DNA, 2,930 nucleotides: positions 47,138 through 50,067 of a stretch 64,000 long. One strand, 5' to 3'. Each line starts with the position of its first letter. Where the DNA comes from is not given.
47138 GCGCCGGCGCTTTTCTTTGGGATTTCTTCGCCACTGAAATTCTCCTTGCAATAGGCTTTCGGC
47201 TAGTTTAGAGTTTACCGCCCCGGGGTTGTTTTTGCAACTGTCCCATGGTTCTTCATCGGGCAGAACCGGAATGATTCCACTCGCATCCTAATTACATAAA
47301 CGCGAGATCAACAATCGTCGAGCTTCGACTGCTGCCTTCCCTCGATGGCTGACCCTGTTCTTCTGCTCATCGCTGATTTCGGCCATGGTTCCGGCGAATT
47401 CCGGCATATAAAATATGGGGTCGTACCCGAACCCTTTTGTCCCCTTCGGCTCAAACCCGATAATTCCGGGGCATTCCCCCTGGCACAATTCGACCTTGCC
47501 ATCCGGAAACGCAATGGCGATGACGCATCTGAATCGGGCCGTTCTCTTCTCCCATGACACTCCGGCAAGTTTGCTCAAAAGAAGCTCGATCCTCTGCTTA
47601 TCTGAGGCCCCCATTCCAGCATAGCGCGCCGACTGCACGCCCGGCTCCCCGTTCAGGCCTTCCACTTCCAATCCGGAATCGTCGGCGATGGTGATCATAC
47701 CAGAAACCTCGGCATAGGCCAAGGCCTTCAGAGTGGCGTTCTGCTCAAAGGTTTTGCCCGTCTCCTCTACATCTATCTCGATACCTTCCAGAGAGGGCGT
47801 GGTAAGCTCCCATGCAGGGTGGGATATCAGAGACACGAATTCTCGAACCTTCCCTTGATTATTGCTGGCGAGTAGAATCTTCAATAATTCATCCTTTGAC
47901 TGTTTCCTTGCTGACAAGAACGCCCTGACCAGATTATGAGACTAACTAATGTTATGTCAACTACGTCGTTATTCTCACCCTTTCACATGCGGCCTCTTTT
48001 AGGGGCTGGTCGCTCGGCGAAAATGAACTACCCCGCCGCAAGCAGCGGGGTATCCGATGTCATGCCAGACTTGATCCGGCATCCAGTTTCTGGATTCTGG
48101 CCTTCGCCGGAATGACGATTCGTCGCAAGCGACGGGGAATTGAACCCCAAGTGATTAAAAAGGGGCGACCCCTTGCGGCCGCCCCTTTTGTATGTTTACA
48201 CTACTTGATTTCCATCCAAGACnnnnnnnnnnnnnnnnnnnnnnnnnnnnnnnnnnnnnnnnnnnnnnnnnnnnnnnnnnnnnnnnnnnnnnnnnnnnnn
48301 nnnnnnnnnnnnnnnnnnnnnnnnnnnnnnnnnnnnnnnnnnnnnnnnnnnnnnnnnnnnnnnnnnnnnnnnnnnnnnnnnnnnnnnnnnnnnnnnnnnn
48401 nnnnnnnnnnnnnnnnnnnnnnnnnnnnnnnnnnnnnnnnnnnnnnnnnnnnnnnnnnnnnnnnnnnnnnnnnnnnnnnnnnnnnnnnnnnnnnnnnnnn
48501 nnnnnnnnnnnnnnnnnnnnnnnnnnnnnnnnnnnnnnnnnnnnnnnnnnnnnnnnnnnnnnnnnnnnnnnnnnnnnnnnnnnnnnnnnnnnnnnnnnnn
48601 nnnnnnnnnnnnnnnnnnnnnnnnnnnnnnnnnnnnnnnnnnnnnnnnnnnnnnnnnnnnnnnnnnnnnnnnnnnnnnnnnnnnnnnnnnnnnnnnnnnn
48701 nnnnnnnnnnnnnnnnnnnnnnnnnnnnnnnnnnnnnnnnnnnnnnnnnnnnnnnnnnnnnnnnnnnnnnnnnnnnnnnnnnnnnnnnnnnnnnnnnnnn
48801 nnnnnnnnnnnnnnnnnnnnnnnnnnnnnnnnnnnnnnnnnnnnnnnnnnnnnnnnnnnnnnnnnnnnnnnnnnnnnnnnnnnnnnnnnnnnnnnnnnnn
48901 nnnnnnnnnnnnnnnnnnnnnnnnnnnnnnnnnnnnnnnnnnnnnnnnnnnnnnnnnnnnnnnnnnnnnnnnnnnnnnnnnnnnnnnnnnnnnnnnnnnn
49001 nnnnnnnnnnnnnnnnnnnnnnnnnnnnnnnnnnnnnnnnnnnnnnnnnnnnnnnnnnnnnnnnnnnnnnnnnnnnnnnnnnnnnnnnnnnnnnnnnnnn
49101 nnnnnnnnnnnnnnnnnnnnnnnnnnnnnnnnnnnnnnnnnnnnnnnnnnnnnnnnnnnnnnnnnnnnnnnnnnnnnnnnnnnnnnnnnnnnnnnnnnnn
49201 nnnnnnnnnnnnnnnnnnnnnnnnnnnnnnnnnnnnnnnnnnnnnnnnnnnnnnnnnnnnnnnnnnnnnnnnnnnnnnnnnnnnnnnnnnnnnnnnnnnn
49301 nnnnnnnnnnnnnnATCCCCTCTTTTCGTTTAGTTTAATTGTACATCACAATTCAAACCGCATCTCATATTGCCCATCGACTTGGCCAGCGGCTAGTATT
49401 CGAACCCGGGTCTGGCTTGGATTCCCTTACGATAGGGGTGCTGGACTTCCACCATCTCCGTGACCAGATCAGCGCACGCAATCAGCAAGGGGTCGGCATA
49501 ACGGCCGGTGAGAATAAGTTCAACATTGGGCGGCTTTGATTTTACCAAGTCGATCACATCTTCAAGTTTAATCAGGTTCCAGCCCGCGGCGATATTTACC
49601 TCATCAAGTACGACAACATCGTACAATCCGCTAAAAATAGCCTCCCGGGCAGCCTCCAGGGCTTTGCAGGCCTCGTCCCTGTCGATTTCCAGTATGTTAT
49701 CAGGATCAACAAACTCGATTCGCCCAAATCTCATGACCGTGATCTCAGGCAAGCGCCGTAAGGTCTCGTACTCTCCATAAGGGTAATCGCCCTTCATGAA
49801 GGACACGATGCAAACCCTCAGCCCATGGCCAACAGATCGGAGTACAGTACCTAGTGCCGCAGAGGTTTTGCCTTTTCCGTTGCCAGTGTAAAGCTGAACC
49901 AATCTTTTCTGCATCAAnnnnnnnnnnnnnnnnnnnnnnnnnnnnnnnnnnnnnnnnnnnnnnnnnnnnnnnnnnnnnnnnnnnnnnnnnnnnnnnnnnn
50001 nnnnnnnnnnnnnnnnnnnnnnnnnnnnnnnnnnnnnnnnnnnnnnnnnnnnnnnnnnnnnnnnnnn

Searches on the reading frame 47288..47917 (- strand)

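Call 100: search_protein_families(library=pfam, max_evalue=0.001, proteins=[window:47288-47917:-])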
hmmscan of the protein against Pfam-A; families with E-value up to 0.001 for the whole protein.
window:47288-47917:- (209 aa): 1 family
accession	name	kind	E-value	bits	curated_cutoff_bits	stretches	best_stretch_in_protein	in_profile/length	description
PF01725.21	Ham1p_like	-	6.7e-62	209.1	22.5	1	14-198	1-182/186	Ham1 family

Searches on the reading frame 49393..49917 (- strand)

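Call 100: search_protein_families(library=pfam, max_evalue=0.001, proteins=[window:49393-49917:-])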
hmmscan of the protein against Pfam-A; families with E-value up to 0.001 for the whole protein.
window:49393-49917:- (174 aa): 1 family
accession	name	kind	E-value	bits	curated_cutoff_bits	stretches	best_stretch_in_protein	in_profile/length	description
PF02572.21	CobA_CobO_BtuR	-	1.3e-58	198.4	25.7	1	4-174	2-172/172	ATP:corrinoid adenosyltransferase BtuR/CobO/CobP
